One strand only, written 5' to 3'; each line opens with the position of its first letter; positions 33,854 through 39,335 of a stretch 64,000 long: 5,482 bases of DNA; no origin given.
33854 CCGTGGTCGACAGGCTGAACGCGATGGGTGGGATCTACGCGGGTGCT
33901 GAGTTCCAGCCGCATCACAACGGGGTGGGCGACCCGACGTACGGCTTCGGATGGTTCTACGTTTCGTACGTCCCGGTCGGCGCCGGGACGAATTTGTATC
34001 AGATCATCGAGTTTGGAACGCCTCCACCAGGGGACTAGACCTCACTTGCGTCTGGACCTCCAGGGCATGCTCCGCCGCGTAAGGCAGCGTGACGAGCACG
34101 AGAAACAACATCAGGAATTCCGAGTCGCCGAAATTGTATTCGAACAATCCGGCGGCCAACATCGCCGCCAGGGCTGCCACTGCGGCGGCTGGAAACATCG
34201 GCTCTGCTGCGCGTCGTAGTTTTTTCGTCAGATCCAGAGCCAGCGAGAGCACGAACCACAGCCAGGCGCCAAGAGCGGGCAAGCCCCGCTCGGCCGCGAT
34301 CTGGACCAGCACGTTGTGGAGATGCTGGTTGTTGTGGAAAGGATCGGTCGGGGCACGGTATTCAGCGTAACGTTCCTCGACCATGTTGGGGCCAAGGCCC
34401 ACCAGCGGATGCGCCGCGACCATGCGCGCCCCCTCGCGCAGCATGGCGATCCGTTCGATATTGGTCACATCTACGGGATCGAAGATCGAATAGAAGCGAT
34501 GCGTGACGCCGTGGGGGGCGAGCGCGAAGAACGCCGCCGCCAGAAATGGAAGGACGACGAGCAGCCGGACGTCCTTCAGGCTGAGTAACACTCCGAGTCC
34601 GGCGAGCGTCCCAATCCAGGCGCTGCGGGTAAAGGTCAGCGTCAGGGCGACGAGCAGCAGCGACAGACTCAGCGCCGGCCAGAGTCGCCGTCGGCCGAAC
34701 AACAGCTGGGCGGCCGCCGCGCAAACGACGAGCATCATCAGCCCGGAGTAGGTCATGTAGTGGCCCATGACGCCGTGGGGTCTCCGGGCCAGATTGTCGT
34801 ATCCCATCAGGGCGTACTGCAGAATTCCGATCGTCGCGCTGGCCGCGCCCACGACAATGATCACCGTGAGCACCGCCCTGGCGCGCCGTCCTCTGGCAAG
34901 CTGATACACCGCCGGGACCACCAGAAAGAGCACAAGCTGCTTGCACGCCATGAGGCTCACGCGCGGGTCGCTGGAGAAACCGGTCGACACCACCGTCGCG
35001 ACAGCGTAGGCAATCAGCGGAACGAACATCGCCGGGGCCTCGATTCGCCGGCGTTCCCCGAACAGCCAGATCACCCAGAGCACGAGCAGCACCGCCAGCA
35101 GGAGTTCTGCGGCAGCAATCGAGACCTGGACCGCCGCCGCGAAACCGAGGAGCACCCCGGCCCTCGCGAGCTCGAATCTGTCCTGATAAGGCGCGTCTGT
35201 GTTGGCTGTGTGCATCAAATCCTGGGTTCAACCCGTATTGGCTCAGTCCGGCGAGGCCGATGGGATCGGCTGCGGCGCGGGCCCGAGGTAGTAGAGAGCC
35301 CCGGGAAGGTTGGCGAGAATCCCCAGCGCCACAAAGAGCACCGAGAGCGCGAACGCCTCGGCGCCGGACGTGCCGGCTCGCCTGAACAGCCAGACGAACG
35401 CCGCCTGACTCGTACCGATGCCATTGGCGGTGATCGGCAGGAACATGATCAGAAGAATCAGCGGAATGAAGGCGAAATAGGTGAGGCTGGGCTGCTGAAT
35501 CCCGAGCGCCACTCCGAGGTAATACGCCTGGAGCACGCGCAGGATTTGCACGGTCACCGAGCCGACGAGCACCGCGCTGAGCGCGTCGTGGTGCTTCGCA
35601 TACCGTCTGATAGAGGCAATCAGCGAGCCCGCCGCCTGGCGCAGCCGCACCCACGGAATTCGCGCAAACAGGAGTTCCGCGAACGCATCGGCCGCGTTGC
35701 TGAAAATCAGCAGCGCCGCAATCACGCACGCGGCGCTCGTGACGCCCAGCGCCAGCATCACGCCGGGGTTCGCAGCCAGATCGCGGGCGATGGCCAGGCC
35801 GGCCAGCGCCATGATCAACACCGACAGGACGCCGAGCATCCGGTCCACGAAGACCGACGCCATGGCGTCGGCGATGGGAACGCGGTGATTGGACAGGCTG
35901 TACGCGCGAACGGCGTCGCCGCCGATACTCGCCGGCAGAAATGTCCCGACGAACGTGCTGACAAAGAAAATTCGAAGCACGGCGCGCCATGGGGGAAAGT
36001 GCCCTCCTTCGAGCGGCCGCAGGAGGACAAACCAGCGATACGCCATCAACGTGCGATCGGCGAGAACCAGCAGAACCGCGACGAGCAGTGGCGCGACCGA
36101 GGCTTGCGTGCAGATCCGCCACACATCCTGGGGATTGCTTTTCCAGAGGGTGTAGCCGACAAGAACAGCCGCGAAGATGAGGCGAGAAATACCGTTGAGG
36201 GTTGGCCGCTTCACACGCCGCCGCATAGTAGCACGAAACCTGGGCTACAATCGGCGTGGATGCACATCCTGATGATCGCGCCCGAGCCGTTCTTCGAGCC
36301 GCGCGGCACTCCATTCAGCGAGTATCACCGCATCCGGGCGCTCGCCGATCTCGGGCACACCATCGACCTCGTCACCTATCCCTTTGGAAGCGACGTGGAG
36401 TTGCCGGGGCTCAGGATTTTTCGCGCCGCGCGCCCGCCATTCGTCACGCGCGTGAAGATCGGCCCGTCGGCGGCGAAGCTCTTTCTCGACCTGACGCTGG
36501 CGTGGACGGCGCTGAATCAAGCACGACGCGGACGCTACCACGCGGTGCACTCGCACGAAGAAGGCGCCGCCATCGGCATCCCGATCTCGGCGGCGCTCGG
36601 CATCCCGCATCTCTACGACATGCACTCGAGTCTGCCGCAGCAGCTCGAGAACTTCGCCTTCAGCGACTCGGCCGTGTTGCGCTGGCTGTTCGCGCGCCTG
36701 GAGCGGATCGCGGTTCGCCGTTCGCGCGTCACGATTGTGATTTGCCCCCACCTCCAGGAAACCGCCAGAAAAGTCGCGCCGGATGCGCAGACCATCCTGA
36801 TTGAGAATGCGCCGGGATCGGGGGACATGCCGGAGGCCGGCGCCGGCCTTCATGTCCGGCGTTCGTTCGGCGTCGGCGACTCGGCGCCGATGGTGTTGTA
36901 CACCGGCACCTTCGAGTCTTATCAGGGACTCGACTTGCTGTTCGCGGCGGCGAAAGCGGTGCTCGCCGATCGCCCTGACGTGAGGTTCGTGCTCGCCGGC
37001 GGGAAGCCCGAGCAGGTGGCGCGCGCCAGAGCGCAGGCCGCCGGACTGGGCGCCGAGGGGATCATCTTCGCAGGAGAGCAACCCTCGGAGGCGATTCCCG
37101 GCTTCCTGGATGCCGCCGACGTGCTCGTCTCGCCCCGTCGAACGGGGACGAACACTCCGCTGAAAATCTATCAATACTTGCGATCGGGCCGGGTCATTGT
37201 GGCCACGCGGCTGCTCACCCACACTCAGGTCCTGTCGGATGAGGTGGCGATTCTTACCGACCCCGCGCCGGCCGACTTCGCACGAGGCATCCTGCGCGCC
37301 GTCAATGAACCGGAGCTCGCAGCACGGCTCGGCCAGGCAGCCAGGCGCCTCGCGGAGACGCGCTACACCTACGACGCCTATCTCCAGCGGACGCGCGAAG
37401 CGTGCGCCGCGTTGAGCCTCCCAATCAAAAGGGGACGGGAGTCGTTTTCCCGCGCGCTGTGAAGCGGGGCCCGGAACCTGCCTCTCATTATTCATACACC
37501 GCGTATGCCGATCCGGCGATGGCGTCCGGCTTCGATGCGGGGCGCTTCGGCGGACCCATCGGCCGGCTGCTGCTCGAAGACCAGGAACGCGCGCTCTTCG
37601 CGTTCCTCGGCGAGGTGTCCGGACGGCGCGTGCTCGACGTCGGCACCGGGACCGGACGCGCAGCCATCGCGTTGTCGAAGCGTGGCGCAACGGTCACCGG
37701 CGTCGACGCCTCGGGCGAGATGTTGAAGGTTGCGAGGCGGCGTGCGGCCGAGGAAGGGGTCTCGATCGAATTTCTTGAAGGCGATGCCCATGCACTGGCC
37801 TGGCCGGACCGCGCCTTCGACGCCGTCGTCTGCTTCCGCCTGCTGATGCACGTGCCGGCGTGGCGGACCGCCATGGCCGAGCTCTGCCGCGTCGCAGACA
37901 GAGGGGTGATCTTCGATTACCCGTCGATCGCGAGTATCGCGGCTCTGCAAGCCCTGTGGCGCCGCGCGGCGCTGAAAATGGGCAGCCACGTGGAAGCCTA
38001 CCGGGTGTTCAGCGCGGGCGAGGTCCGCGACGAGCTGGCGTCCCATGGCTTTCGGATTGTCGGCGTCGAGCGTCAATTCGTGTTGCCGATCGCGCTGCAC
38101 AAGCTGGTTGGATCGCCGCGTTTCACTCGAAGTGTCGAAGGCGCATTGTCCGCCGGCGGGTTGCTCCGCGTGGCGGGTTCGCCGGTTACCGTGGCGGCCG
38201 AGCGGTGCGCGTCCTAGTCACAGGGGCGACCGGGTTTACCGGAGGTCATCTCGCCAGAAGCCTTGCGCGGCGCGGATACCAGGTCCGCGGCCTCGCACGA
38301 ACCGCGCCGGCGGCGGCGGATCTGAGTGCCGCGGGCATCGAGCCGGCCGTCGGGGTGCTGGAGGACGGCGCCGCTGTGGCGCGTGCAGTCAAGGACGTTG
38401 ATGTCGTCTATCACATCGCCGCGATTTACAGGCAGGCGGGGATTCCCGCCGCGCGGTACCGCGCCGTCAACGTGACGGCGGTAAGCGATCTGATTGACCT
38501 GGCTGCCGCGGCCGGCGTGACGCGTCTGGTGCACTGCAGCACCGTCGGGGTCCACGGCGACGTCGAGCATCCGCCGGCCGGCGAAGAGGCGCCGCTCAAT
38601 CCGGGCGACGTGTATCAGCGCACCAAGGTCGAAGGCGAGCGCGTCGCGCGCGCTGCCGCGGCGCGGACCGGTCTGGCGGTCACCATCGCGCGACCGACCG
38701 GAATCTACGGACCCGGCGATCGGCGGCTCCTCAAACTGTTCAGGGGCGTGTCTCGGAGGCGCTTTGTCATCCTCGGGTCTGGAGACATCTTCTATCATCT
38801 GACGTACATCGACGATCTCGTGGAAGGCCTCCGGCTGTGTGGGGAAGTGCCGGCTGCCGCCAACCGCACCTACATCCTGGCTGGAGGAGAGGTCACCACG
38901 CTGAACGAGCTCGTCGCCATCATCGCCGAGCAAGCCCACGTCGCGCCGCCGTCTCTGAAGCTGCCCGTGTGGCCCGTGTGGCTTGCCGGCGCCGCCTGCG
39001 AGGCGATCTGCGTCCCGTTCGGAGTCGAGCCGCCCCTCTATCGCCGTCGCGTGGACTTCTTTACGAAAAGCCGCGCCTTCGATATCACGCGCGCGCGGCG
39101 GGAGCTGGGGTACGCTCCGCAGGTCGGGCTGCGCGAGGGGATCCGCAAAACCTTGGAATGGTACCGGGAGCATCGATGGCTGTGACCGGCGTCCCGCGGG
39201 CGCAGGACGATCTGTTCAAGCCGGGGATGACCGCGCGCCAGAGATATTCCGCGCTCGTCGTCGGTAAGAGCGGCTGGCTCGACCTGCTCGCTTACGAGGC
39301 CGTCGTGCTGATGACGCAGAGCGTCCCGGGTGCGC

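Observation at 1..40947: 41-kb glycan locus built around eight GT-C-like polytopic proteins: candidate expanded periplasmic glycosylation system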

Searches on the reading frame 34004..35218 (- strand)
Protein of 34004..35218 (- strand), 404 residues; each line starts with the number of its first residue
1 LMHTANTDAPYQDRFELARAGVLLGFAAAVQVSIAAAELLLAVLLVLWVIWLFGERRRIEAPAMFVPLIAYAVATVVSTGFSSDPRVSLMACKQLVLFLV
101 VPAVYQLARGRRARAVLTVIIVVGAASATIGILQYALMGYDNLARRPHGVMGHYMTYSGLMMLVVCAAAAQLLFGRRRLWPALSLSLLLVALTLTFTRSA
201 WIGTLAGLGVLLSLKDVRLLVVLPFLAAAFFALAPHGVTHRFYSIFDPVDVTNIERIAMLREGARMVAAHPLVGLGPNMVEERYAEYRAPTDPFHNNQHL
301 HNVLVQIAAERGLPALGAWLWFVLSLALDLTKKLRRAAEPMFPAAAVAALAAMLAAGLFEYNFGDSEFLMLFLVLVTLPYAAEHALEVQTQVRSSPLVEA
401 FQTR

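Call 3: search_protein_families(library=pfam, proteins=[window:34004-35218:-], max_evalue=0.01)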
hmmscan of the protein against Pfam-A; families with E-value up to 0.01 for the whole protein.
window:34004-35218:- (404 aa): 1 family
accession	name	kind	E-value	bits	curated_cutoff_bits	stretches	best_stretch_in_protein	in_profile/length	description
PF04932.20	Wzy_C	-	6e-19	68.7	31.7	1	184-320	2-149/149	O-Antigen ligase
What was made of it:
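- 34004..35218 (-): H: Wzy_C protein (O-antigen ligase, polymerase or O-oligosaccharyltransferase class). Wzy_C 6e-19, 68.7 bits against a cutoff of 31.7 (call 3)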

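Call 6: search_protein_families(library=ncbifam, proteins=[window:34004-35218:-], max_evalue=0.1)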
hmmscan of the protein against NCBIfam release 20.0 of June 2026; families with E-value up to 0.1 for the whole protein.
window:34004-35218:- (404 aa): 1 family
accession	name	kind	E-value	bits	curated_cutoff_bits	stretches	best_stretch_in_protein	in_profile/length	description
TIGR00947.1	2A73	equivalog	2.7e-14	53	366.4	1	17-360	21-400/425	IctB family putative bicarbonate transporter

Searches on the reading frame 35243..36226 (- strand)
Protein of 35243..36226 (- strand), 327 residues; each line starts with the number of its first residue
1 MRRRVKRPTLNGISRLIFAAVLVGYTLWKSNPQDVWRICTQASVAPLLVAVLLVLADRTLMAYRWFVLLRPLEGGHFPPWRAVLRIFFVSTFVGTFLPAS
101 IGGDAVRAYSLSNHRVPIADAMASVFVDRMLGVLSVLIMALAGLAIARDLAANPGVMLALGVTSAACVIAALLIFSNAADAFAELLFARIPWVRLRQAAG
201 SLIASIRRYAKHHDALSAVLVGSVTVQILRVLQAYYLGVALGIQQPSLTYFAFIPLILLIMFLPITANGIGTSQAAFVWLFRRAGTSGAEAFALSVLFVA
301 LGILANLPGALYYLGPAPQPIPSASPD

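Call 3: search_protein_families(library=pfam, proteins=[window:35243-36226:-], max_evalue=0.01)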
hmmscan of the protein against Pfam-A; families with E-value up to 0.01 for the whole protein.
window:35243-36226:- (327 aa): 1 family
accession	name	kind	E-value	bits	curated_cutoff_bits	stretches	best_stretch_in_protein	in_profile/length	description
PF03706.18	LPG_synthase_TM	-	9.8e-35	120.9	33.4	1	15-303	4-295/302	Lysylphosphatidylglycerol synthase TM region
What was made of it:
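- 35243..36226 (-): I: LPG_synthase_TM / TIGR00374 flippase-like membrane protein. Pfam 9.8e-35 (call 3).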

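Call 6: search_protein_families(library=ncbifam, proteins=[window:35243-36226:-], max_evalue=0.1)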
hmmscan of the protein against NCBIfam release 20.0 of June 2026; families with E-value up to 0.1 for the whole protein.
window:35243-36226:- (327 aa): 2 families
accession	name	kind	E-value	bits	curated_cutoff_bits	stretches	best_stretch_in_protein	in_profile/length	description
TIGR00374.1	TIGR00374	subfamily_domain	1.4e-20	74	43.2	1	21-297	8-293/323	flippase-like domain-containing protein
TIGR03476.1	HpnL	subfamily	5.7e-09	35.7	195.65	1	19-310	12-311/318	putative membrane protein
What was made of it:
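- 35243..36226 (-): TIGR00374 scores 74 bits against a cutoff of 43.2 (call 6).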

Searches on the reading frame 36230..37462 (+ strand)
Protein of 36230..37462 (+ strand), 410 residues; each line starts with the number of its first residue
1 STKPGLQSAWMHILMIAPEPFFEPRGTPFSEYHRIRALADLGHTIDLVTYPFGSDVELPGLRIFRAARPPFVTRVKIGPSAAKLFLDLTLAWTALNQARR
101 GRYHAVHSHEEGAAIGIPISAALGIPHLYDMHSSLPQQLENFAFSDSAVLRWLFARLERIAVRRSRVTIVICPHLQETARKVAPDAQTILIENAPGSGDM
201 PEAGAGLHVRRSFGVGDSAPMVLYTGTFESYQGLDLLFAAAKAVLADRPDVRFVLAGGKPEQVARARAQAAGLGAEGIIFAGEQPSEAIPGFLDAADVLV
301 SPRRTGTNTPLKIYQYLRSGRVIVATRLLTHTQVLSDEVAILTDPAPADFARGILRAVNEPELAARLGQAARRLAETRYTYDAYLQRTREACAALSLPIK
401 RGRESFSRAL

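Call 17: search_protein_families(library=pfam, proteins=[window:36230-37462:+], max_evalue=0.01)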
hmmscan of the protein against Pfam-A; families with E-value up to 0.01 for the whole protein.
window:36230-37462:+ (410 aa): 5 families
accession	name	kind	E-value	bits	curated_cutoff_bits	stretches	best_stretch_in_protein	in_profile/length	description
PF00534.26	Glycos_transf_1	-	3.9e-20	72.5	26.4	1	212-373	8-171/172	Glycosyl transferases group 1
PF13692.12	Glyco_trans_1_4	-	2.1e-19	70.6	27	1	220-358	2-140/142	Glycosyl transferases group 1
PF13579.12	Glyco_trans_4_4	-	9.8e-15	55.7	29.7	1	35-191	11-155/158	Glycosyl transferase 4-like domain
PF13439.12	Glyco_transf_4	-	5.1e-12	46.6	28.5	1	35-181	12-150/170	Glycosyltransferase Family 4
PF13524.12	Glyco_trans_1_2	-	2.9e-06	27.7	25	1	244-386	9-140/144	Glycosyl transferase-like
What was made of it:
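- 36260..37462 (+): GT4 glycosyltransferase. Glycos_transf_1 3.9e-20 (call 17).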

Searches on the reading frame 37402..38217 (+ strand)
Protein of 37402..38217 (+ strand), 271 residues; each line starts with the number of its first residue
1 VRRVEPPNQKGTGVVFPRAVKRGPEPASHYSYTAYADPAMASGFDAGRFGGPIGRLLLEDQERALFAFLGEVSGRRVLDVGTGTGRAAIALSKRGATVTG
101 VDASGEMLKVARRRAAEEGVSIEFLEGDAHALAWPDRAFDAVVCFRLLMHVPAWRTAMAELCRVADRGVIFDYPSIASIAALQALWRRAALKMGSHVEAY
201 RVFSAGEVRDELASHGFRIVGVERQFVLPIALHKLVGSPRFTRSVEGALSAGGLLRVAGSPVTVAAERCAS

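Call 17: search_protein_families(library=pfam, proteins=[window:37402-38217:+], max_evalue=0.01)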
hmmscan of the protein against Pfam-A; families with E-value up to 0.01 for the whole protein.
window:37402-38217:+ (271 aa): 13 families
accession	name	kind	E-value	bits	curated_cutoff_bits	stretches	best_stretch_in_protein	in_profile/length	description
PF13649.12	Methyltransf_25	-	4.2e-25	88.7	27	1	77-166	1-94/97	Methyltransferase domain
PF08241.18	Methyltransf_11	-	1.8e-24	86.6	21.2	1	78-168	1-90/95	Methyltransferase domain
PF13847.12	Methyltransf_31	-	2.9e-20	72.9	27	1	73-177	3-113/145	Methyltransferase domain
PF13489.12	Methyltransf_23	-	1.9e-16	60.6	27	1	67-220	14-162/164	Methyltransferase domain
PF08242.18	Methyltransf_12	-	2e-13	51.3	30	1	78-165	1-92/98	Methyltransferase domain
PF01209.24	Ubie_methyltran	-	2.6e-12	47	20.1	1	70-168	44-146/233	ubiE/COQ5 methyltransferase family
PF05175.20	MTS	-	1.4e-06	28.5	23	1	65-144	23-104/170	Methyltransferase small domain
PF07021.18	MetW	-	3.4e-06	27.3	21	1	73-174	13-110/193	Methionine biosynthesis protein MetW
PF06325.19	PrmA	-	0.00016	21.7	22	1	73-144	161-232/296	Ribosomal protein L11 methyltransferase (PrmA)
PF02353.26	CMAS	-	0.00025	20.9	27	1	72-152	61-141/273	Mycolic acid cyclopropane synthetase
PF24675.1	NpmA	-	0.00038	20.3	60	1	66-116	16-69/214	16S rRNA (adenine(1408)-N(1))-methyltransferase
PF01135.25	PCMT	-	0.00087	19.6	20.3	1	68-142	68-146/210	Protein-L-isoaspartate(D-aspartate) O-methyltransferase (PCMT)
PF03848.20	TehB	-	0.0091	15.9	20.4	0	72-150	29-107/193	Tellurite resistance protein TehB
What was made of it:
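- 37402..38217 (+): SAM-dependent methyltransferase. Methyltransf_25 4.2e-25 (call 17)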

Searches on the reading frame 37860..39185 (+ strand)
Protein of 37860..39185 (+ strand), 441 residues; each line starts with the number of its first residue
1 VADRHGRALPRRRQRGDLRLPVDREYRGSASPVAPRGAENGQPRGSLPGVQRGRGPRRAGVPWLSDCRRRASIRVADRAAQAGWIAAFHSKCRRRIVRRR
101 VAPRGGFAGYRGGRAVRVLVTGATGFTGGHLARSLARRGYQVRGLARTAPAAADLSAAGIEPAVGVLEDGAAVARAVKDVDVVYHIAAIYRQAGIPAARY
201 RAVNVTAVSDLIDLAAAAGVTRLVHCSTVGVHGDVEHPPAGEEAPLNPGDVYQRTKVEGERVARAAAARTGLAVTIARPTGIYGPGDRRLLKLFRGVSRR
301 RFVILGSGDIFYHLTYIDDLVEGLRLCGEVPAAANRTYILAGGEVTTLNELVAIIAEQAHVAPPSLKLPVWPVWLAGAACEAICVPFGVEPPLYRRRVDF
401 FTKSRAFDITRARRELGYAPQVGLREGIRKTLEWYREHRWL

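Call 5: search_protein_families(library=pfam, proteins=[window:37860-39185:+], max_evalue=0.01)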
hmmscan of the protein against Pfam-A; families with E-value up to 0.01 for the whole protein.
window:37860-39185:+ (441 aa): 8 families
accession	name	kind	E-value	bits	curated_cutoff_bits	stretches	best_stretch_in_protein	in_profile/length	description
PF01370.27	Epimerase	-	4.7e-36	124.8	20.9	1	118-333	1-230/240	NAD dependent epimerase/dehydratase family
PF16363.11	GDP_Man_Dehyd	-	1.8e-25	90.6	27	1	119-431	1-332/332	GDP-mannose 4,6 dehydratase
PF01073.25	3Beta_HSD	-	1.5e-21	77.1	22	1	119-320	1-221/280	3-beta hydroxysteroid dehydrogenase/isomerase family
PF13460.12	NAD_binding_10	-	1.9e-19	70.7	27.2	1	122-283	1-147/184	NAD(P)H-binding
PF04321.23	RmlD_sub_bind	-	1.8e-18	67.1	27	1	117-365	2-237/287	RmlD substrate binding domain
PF07993.18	NAD_binding_4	-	8.2e-16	58.4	20.1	1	172-284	81-209/258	Male sterility protein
PF05368.20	NmrA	-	1.6e-12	48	27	1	117-232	4-111/298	NmrA-like family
PF02719.21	Polysacc_synt_2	-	0.0011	18.7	20.2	1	118-228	1-128/293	Polysaccharide biosynthesis protein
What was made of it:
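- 37860..39185 (+): NAD-dependent epimerase (HpnA-like, below cutoff). Epimerase 4.7e-36 (call 5).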

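Call 68: search_protein_families(library=ncbifam, proteins=[window:37860-39185:+], max_evalue=0.00001)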
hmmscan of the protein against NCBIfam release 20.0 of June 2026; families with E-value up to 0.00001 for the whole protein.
window:37860-39185:+ (441 aa): 21 families
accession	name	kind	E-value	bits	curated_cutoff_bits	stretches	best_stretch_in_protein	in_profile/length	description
TIGR03466.1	HpnA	hypoth_equivalog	1.9e-46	158.5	367.65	1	117-439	2-325/327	hopanoid-associated sugar epimerase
NF042422.1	oxyalk_red_OleD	equivalog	2e-43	149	580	1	117-434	2-327/329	2-alkyl-3-oxoalkanoate reductase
NF042423.1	oxyalk_red_Shew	equivalog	1e-30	106.9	580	1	116-430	9-330/331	2-alkyl-3-oxoalkanoate reductase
NF052578.1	StrlDmthSdmBMthl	equivalog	7.4e-28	98.2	600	1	118-439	3-326/328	sterol demethylase protein SdmB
TIGR04180.1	EDH_00030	hypoth_equivalog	5.9e-23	81.4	475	1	118-358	1-255/297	NAD-dependent 4,6-dehydratase LegB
TIGR01181.1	dTDP_gluc_dehyt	equivalog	2.8e-18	66.1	365.1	1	117-440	1-316/321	dTDP-glucose 4,6-dehydratase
TIGR01179.1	galE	equivalog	9.1e-16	57.6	262.3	1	117-278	1-172/332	UDP-glucose 4-epimerase GalE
TIGR01746.1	Thioester-redct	subfamily_domain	2.3e-15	56.7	213.35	1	172-299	81-219/371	thioester reductase domain-containing protein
TIGR01214.1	rmlD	equivalog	2.2e-13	49.9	224.05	1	117-292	1-161/285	dTDP-4-dehydrorhamnose reductase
NF005539.0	PRK07201.1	equivalog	1.2e-10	40.8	549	1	118-283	3-178/657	SDR family oxidoreductase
TIGR02622.1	CDP_4_6_dhtase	equivalog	2e-09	37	278.45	0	117-213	6-113/352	CDP-glucose 4,6-dehydratase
TIGR01777.1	yfcH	hypoth_equivalog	5.2e-09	36.1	207.35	1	118-333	1-216/292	TIGR01777 family oxidoreductase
NF058621.1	DiazavRedAvaA7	equivalog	5.8e-09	36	400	1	116-286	1-175/304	3-diazoavenalumate denitrifying reductase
NF043036.1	ErythonDh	equivalog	1.8e-08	34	325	1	117-260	2-157/321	D-erythronate dehydrogenase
TIGR02197.1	heptose_epim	equivalog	7.7e-08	31.9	274.6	1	118-267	1-153/316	ADP-glyceromanno-heptose 6-epimerase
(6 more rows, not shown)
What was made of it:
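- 37860..39185 (+): TIGR03466 scores 158 bits against a cutoff of 368 (call 68).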
